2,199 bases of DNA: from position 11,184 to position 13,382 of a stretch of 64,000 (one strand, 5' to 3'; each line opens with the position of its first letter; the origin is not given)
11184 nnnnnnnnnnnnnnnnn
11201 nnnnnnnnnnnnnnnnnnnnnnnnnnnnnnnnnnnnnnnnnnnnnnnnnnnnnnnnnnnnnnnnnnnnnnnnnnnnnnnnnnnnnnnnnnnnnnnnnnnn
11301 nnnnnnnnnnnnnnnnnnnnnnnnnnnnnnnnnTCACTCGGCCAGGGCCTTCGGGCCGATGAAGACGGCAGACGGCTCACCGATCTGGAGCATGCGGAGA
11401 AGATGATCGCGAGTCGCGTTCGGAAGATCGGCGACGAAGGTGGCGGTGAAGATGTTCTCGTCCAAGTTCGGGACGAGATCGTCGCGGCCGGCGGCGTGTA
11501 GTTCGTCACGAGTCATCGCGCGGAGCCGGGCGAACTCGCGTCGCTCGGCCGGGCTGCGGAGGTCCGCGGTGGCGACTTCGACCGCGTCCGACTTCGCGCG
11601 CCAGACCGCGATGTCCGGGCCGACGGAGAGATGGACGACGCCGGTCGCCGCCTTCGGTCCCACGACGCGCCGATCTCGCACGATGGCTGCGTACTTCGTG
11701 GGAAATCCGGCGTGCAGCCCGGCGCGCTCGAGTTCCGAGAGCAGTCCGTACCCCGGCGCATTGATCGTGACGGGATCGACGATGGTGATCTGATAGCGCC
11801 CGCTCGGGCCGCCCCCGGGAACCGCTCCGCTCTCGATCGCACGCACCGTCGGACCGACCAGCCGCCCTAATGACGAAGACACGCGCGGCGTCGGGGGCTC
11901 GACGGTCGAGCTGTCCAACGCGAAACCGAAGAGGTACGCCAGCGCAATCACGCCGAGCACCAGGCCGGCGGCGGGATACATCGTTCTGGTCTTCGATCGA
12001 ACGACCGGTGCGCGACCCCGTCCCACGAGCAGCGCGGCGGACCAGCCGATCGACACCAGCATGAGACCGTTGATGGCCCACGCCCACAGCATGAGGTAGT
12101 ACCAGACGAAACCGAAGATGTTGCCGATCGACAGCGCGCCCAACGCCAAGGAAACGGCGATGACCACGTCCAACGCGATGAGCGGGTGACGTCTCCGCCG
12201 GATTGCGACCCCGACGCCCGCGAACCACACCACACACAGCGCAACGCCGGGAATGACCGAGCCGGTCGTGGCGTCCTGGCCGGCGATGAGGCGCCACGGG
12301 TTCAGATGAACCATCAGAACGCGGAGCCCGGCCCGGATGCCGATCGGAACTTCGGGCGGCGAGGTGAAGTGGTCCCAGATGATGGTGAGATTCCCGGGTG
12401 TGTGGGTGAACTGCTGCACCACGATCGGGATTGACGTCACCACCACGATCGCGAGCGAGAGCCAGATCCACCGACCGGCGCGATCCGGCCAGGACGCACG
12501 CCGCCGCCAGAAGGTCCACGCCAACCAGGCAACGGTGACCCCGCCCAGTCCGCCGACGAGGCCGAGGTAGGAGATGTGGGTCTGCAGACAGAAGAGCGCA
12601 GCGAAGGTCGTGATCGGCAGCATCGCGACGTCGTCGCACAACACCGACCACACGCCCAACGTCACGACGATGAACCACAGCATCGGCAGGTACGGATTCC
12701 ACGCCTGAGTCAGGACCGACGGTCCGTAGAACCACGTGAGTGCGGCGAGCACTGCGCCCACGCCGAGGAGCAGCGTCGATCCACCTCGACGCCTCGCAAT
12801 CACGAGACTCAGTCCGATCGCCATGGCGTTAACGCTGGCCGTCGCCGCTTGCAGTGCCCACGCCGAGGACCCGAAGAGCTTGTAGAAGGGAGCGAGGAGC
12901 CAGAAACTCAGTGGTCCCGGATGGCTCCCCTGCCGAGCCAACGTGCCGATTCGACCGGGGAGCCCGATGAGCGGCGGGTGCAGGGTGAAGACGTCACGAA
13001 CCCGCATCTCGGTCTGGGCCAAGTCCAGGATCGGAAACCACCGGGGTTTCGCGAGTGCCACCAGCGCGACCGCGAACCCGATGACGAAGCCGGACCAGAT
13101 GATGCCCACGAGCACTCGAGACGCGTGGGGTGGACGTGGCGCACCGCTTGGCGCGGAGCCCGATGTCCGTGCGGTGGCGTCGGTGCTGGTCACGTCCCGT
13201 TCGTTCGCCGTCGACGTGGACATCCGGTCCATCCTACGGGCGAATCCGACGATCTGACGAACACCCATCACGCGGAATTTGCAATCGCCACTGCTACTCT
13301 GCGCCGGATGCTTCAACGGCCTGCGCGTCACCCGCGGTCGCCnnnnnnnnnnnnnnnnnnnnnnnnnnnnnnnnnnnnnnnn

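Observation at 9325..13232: Translationally coupled tandem paralogs encoding ~650-aa membrane proteins of no recognisable family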

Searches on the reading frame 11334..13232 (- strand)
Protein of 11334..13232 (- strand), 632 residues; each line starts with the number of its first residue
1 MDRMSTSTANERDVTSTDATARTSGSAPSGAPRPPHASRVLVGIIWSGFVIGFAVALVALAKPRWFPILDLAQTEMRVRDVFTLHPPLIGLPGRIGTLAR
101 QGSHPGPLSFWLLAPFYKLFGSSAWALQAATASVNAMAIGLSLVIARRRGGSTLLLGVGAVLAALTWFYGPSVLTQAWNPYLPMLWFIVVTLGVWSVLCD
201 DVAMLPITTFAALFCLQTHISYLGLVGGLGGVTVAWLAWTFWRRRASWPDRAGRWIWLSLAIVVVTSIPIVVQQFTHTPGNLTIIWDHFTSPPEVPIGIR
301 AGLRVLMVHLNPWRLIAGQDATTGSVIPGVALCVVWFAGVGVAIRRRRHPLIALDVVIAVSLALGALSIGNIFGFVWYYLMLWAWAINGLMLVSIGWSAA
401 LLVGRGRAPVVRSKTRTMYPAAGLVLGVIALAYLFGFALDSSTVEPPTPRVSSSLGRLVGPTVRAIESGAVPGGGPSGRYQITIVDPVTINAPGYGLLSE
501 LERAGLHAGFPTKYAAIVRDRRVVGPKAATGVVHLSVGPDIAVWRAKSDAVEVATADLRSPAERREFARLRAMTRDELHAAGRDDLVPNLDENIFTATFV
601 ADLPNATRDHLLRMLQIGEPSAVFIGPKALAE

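Call 4: search_protein_families(library=pfam, proteins=[window:11334-13232:-], max_evalue=1)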
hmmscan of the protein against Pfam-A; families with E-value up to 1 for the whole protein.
window:11334-13232:- (632 aa): 0 families

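Call 6: search_protein_families(library=ncbifam, proteins=[window:11334-13232:-], max_evalue=1)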
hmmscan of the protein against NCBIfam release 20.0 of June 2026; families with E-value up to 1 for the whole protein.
window:11334-13232:- (632 aa): 0 families

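Call 8: search_solved_structures(query=window:11334-13232:-, max_evalue=10)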
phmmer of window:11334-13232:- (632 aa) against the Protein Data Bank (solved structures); distinct sequences matched with E-value up to 10: 3.
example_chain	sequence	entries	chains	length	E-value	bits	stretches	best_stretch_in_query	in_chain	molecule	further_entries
2je6_B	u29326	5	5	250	0.4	12.5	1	523-605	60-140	EXOSOME COMPLEX EXONUCLEASE 1 | PROBABLE EXOSOME COMPLEX EXONUCLEASE 1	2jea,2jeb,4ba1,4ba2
3l7z_B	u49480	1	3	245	0.4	12.5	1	523-605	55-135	Probable exosome complex exonuclease 1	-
2br2_B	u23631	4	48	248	0.42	12.4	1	523-605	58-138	EXOSOME COMPLEX EXONUCLEASE 1 | PROBABLE EXOSOME COMPLEX EXONUCLEASE 1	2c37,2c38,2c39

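Call 12: find_homologous_proteins(query=window:11334-13232:-)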
Query window:11334-13232:- (632 aa): 1355 proteins with E <= 0.001 among 8000 candidates; the best 120 are listed.
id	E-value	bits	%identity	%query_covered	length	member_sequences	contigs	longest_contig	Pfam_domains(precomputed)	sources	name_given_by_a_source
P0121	0.0e+0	1395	100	100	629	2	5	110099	-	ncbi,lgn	-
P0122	0.0e+0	1383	99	100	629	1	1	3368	-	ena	-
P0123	0.0e+0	1325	95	100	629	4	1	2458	-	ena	-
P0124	0.0e+0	1264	90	100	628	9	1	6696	-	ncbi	-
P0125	0.0e+0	1219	87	100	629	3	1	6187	-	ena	-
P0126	0.0e+0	1164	84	100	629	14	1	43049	-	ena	-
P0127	0.0e+0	1139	82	100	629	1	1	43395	-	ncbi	-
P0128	0.0e+0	1011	74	100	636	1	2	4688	-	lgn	-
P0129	2.1e-296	1003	74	100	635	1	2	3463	-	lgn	-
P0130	3.3e-292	989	75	93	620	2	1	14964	-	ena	-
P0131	4.0e-292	989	72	100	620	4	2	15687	-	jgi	jgi:hypothetical protein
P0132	2.2e-281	953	73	93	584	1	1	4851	-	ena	-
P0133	3.6e-270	916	67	100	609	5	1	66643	-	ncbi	-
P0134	1.8e-264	898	67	100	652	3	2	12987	-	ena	-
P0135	1.3e-262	891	67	97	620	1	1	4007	-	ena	-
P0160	1.3e-226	772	60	93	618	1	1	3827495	-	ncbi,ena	-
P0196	5.8e-166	572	49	91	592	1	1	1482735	-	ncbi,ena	-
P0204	7.0e-164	565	47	99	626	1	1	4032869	-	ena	-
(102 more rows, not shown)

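Call 29: search_protein_families(library=pfam, alignment_id=A2, max_evalue=1)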
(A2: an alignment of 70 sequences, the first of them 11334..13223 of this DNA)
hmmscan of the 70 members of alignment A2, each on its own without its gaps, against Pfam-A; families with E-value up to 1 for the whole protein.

A. member 1, window:11334-13223:- (629 aa): 0 families

B. families by the number of members that match (of 70 scanned): 22 families
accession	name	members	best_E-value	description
PF10066.14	DUF2304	16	1.9e-05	Uncharacterized conserved protein (DUF2304)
PF11321.13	DUF3123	3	0.0028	Protein of unknown function (DUF3123)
PF06686.16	SpoIIIAC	3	0.088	Stage III sporulation protein AC/AD protein family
PF25285.1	DUF7875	2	0.003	Domain of unknown function (DUF7875)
PF13231.12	PMT_2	2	0.0031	Dolichyl-phosphate-mannose-protein mannosyltransferase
PF24365.1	DUF7521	2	0.026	Family of unknown function (DUF7521)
PF24369.1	DUF7525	2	0.036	Family of unknown function (DUF7525)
PF11992.13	TgpA_N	1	0.00013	TgpA N-terminal domain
PF21066.3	Reovirus_L2_MT2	1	0.0079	Reovirus core-spike protein lambda-2 (L2), methyltransferase-2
PF20088.4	DUF6480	1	0.033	Family of unknown function (DUF6480)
PF17754.6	TetR_C_14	1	0.043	MftR C-terminal domain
PF21314.2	TM_ErbB1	1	0.056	Epidermal growth factor receptor transmembrane-juxtamembrane segment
PF05678.19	VQ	1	0.074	VQ motif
PF16856.10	CDC4_D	1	0.098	Cell division control protein 4 dimerisation domain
PF24777.1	DUF7700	1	0.11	Domain of unknown function (DUF7700)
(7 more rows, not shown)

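Call 35: predict_structure(alignment_id=A2)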
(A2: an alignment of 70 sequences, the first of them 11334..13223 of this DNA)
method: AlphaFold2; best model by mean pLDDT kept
length: 629 residues; sequences in the alignment: 70
mean_pLDDT: 88.9   pTM: 0.90
mean pLDDT of the five models: 88.9, 88.6, 87.4, 86.8, 85.6
residues with pLDDT >= 90: 450; 70-90: 114; 50-70: 36; < 50: 29
segments of 3 or more residues with pLDDT < 50: 1-20, 407-410
pLDDT, mean of each block of 10 residues (from residue 1): 35 44 54 86 98 94 90 93 76 55 89 97 96 98 92 97 96 87 97 97 98 90 96 97 91 98 90 81 81 89 95 89 97 98 96 98 88 71 97 95 53 65 97 98 93 96 95 93 90 95 93 82 95 97 97 98 98 96 92 87 95 96 92
secondary structure, 60 per line:
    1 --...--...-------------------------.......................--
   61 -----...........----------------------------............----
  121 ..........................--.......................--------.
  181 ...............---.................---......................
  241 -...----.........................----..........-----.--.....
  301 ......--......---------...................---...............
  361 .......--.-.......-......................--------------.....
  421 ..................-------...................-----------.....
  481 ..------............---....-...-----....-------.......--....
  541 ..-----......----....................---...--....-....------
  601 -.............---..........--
elements in order: H36-58 H66-76 H105-116 H121-146 H149-171 H180-195 H199-215 H219-240 H249-273 H278-287 H296-306 H309-314 H324-342 H346-367 H372-378 H380-401 H416-438 H446-464 E476-482 H489-500 E504-507 E528-534 H537-542 E548-553 H558-577 H586-589 H591-594 H602-614 E618-624

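Call 38: fold_search(model_id=the predicted structure, library=pdb)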
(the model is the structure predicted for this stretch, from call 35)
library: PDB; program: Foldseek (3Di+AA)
matches with E <= 10: 495; with E <= 0.001: 11
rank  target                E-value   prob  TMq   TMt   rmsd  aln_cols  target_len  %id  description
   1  5f15                  1.5e-07  1.00  0.48  0.54  13.1       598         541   16  Crystal Structure of ArnT from Cupriavidus metallidurans bound to Undecaprenyl phosphate (released 2016-02-17)
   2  5ezm                  1.2e-06  1.00  0.48  0.55  11.4       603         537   15  Crystal Structure of ArnT from Cupriavidus metallidurans in the apo state (released 2016-02-17)
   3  9s6u_A                9.6e-05  1.00  0.40  0.44   9.8       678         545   10  Ternary cryo-EM structure of human ALG9 with Dol25-PP-GlcNAc2Man8, Dol25-P-Man and Fab (released 2026-03-18)
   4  9i5k_A                1.6e-04  1.00  0.39  0.47   8.7       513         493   11  Structure of the Chaetomium thermophilum Pmt4 homodimer (C2 symmetry) (released 2025-12-24)
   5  7e9s_A                1.6e-04  1.00  0.37  0.29  12.0       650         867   13  Archaeal oligosaccharyltransferase AglB from Archaeoglobus fulgidus in complex with an inhibitory peptide and a dolich (released 2021-09-08)
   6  6ftg_5                3.4e-04  1.00  0.39  0.38  14.8       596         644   14  Subtomogram average of OST-containing ribosome-translocon complexes from canine rough microsomal membranes (released 2018-03-21)
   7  8if8_C                4.0e-04  1.00  0.35  0.36  14.0       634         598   13  Arabinosyltransferase AftA (released 2023-05-31)
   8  9s6t_A                5.2e-04  1.00  0.40  0.49   8.8       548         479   10  Ternary cryo-EM structure of chicken ALG12 with Dol25-PP-GlcNAc2Man7, Dol25-P-Man, and Fab (released 2026-03-18)
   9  3wak                  5.2e-04  1.00  0.34  0.27  12.0       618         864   14  Crystal structure of the Archaeoglobus fulgidus oligosaccharyltransferase (O29867_ARCFU) in the apo form (released 2013-10-30)
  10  8b6l_I                6.2e-04  1.00  0.40  0.37  14.3       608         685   12  Subtomogram average of the human Sec61-TRAP-OSTA-translocon (released 2022-12-07)
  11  8if8_B                6.5e-04  1.00  0.38  0.39  12.4       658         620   14  Arabinosyltransferase AftA (released 2023-05-31)
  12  6w98_A                1.4e-03  1.00  0.38  0.21   8.4       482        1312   14  Single-Particle Cryo-EM Structure of Arabinofuranosyltransferase AftD from Mycobacteria (released 2020-05-13)
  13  6ezn_F                1.9e-03  1.00  0.35  0.34  13.4       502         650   10  Cryo-EM structure of the yeast oligosaccharyltransferase (OST) complex (released 2018-01-17)
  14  6x0o                  2.7e-03  1.00  0.30  0.20  14.6       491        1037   13  Single-Particle Cryo-EM Structure of Arabinosyltransferase EmbB from Mycobacterium smegmatis (released 2020-06-10)
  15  3waj                  2.9e-03  1.00  0.41  0.34  13.8       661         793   11  Crystal structure of the Archaeoglobus fulgidus oligosaccharyltransferase (O29867_ARCFU) complex with Zn and sulfate (released 2013-10-30)
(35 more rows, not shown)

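Call 43: find_related_loci(query=A2, collection=genome_contigs, flank=8000)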
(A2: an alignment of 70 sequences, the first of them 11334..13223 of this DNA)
Query A2 (629 aa) in genome_contigs; peptide patterns used: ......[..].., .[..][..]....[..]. (x = any residue, [..] = any of these).
442 stretches matched a pattern; 427 encode a relative of the query (tblastn E <= 1e-3); the best 80 are kept; 80 distinct loci.
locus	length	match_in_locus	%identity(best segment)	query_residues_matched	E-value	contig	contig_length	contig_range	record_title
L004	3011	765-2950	91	1-629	0e+0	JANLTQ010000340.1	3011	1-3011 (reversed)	MAG: Acidimicrobiia bacterium isolate OTE_25_metabat_154 OTE_25_k141_867271, whole genome shotgun sequence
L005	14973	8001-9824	67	1-629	0e+0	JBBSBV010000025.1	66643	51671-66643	MAG: Acidimicrobiia bacterium isolate La6_metabat2.202 La6_metabat2.202_K_509630_L_66643_cov_14.9999, whole genome shotg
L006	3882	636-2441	68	1-623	0e+0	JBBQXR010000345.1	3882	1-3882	MAG: Acidimicrobiia bacterium isolate Co_metawrap_2124 Cmw_2124_k141_23175159_length_3882_cov_6.0000, whole genome shotg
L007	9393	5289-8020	66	1-629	0e+0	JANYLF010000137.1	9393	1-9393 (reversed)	MAG: Acidimicrobiia bacterium isolate GL140_5_metabinner_93 GL140_5_k141_1591726, whole genome shotgun sequence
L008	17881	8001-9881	62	1-629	0e+0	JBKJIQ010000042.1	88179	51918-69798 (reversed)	MAG: Acidimicrobiia bacterium isolate ant_bin.168 S1Ck117_5802287_flag_0_multi_32.9964_len_88179, whole genome shotgun s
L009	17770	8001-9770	61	38-629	0e+0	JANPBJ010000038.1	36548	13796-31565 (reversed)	MAG: Acidimicrobiia bacterium isolate VAR_78_metabat_94 VAR_78_k141_4002373, whole genome shotgun sequence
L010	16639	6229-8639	62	29-629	0e+0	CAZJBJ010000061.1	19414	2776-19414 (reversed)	MAG TPA_asm: uncultured Bifidobacteriaceae bacterium isolate SRP150892_co2_122 genome assembly, contig: NODE_3939_length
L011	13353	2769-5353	61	26-629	0e+0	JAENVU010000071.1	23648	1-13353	MAG: Acidimicrobiia bacterium isolate 3_4_m_bin14 c_000000321658, whole genome shotgun sequence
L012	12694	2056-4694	62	26-629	0e+0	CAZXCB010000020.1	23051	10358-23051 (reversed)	MAG TPA_asm: uncultured Bifidobacteriaceae bacterium isolate SRP237561_co1_353 genome assembly, contig: NODE_3527_length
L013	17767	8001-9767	60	38-628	0e+0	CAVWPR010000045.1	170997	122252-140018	MAG: uncultured Acidimicrobiia bacterium isolate MFD05442.bin.2.295 genome assembly, contig: contig_5360, whole genome s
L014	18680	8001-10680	59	13-629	0e+0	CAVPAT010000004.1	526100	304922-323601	MAG: uncultured Acidimicrobiia bacterium isolate MFD09779.bin.2.249 genome assembly, contig: contig_36629, whole genome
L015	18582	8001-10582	60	41-629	0e+0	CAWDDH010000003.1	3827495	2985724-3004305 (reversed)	MAG: uncultured Acidimicrobiia bacterium isolate MFD05684.bin.2.64 genome assembly, contig: contig_15983, whole genome s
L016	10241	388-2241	59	4-629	0e+0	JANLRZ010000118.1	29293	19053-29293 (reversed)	MAG: Acidimicrobiia bacterium isolate OTE_25_metabat_69 OTE_25_k141_3679665, whole genome shotgun sequence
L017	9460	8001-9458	70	1-482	0e+0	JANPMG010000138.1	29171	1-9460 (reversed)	MAG: Acidimicrobiia bacterium isolate VAR_48_metabat_304 VAR_48_k141_4289460, whole genome shotgun sequence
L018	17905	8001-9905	50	1-624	0e+0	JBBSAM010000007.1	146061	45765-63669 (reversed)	MAG: Acidimicrobiia bacterium isolate La6_maxbin2.368 La6_maxbin2.368_K_2155999_L_146061_cov_66.0000, whole genome shotg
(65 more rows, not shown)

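Call 50: search_protein_representatives(alignment_id=A3)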
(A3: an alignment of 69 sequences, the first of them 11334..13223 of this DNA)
Query: 69 sequences, 649 profile positions. Proteins with E-value up to 0.001 (for the whole library): 7473; up to 1e-10: 5915; up to 1e-30: 3573. The best 150 are listed.
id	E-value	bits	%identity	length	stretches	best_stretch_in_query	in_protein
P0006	2.2e-214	730.3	-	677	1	15-647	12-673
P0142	7.5e-212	721.9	-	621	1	5-646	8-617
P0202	7.6e-204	695.4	-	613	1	19-645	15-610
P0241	9.2e-199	678.6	-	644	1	30-644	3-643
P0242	6.8e-197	672.5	-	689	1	18-647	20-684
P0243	1.8e-196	671.1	-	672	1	11-648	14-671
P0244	2.4e-196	670.7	-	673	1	8-646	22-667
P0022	2.0e-195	667.6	-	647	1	19-647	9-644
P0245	3.4e-195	666.9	-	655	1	15-647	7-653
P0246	4.1e-194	663.3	-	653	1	24-646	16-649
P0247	4.7e-194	663.1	-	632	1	11-647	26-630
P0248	3.5e-193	660.2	-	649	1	17-646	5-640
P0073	3.8e-193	660.1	-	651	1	21-644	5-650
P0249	2.3e-191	654.2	-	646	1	26-645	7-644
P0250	8.0e-191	652.4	-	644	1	18-646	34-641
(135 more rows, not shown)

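Call 53: find_encoding_contigs(protein=P0160, flank=10000, max_places=1)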
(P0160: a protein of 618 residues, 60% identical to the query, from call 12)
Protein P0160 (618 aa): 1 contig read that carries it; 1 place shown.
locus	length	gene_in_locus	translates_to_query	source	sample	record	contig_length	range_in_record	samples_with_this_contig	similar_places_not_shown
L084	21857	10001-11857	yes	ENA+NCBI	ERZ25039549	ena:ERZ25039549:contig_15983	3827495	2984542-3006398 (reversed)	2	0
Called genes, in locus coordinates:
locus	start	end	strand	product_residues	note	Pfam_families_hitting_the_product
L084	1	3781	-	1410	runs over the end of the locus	PF11847:GT-C_AftD, PF00754:F5_F8_type_C (faint)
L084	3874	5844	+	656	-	PF25230:DUF7846 (weak)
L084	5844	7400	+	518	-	PF00890:FAD_binding_2 (weak), PF01266:DAO (weak), PF01494:FAD_binding_3 (weak), PF01946:Thi4 (weak), PF07992:Pyr_redox_2 (weak), PF13450:NAD_binding_8, PF01593:Amino_oxidase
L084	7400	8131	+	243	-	PF00535:Glycos_transf_2, PF13641:Glyco_tranf_2_3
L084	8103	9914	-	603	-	-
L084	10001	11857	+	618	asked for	-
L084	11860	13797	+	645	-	-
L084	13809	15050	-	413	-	PF01757:Acyl_transf_3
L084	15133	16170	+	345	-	PF04321:RmlD_sub_bind, PF05368:NmrA (weak), PF01073:3Beta_HSD, PF01370:Epimerase, PF02719:Polysacc_synt_2, PF07993:NAD_binding_4, PF13460:NAD_binding_10, PF16363:GDP_Man_Dehyd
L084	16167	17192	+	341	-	PF01073:3Beta_HSD, PF01370:Epimerase, PF02719:Polysacc_synt_2 (weak), PF04321:RmlD_sub_bind, PF13460:NAD_binding_10, PF16363:GDP_Man_Dehyd, PF07993:NAD_binding_4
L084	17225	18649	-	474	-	PF00732:GMC_oxred_N, PF00890:FAD_binding_2 (faint), PF01266:DAO (weak), PF05199:GMC_oxred_C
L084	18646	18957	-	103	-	-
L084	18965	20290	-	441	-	PF13231:PMT_2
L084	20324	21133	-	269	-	PF13489:Methyltransf_23, PF13847:Methyltransf_31, PF08241:Methyltransf_11, PF08242:Methyltransf_12, PF13649:Methyltransf_25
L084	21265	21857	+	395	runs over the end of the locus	PF13439:Glyco_transf_4, PF13579:Glyco_trans_4_4 (weak), PF20706:GT4-conflict, PF00534:Glycos_transf_1, PF13692:Glyco_trans_1_4, PF13524:Glyco_trans_1_2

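Call 54: find_encoding_contigs(protein=P0204, flank=10000, max_places=1)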
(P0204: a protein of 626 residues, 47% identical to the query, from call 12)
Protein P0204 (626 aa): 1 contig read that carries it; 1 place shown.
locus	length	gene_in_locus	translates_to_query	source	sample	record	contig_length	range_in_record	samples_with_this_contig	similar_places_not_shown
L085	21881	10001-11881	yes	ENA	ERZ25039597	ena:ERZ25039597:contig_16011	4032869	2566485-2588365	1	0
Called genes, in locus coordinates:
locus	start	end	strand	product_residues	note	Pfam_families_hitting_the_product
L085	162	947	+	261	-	PF00296:Bac_luciferase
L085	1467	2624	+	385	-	-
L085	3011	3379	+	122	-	-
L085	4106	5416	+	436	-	-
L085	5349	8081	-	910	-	PF01564:Spermine_synth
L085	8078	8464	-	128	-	-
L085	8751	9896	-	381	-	PF13231:PMT_2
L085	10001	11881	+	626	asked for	-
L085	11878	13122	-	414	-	PF01757:Acyl_transf_3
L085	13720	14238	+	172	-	-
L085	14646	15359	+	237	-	PF01370:Epimerase, PF04321:RmlD_sub_bind (weak), PF16363:GDP_Man_Dehyd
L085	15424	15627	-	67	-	PF05199:GMC_oxred_C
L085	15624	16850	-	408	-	PF00732:GMC_oxred_N, PF00890:FAD_binding_2 (faint), PF01266:DAO, PF01494:FAD_binding_3 (faint), PF07992:Pyr_redox_2 (faint), PF13450:NAD_binding_8 (weak)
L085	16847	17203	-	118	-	-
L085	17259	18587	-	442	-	PF13231:PMT_2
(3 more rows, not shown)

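Call 55: find_encoding_contigs(protein=P0196, flank=10000, max_places=1)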
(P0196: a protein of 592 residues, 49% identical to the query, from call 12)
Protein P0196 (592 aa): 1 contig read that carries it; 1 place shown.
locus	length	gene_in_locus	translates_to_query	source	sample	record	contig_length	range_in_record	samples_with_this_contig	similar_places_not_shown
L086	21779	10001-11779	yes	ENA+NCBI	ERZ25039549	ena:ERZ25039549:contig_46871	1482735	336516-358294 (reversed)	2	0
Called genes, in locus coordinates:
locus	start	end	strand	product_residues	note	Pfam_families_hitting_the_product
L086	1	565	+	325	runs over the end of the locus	PF00296:Bac_luciferase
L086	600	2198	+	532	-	-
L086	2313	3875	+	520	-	PF00890:FAD_binding_2 (faint), PF01266:DAO (weak), PF01494:FAD_binding_3 (weak), PF01593:Amino_oxidase, PF01946:Thi4 (weak), PF12831:FAD_oxidored (faint), PF13450:NAD_binding_8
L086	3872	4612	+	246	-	PF00535:Glycos_transf_2, PF13641:Glyco_tranf_2_3 (weak)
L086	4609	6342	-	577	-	-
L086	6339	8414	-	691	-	PF01564:Spermine_synth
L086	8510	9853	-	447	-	PF13231:PMT_2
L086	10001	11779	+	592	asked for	-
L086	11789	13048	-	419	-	PF01757:Acyl_transf_3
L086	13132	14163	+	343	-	PF01073:3Beta_HSD, PF01370:Epimerase, PF02719:Polysacc_synt_2, PF04321:RmlD_sub_bind, PF05368:NmrA (weak), PF16363:GDP_Man_Dehyd, PF07993:NAD_binding_4, PF13460:NAD_binding_10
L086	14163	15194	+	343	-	PF01073:3Beta_HSD, PF01370:Epimerase, PF02719:Polysacc_synt_2, PF04321:RmlD_sub_bind, PF05368:NmrA (faint), PF13460:NAD_binding_10, PF16363:GDP_Man_Dehyd, PF07993:NAD_binding_4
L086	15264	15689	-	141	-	PF00583:Acetyltransf_1, PF13673:Acetyltransf_10, PF13508:Acetyltransf_7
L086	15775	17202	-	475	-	PF00732:GMC_oxred_N, PF00890:FAD_binding_2 (faint), PF01266:DAO, PF01494:FAD_binding_3 (faint), PF07992:Pyr_redox_2 (faint), PF13450:NAD_binding_8 (faint), PF05199:GMC_oxred_C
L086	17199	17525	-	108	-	-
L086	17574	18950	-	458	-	PF13231:PMT_2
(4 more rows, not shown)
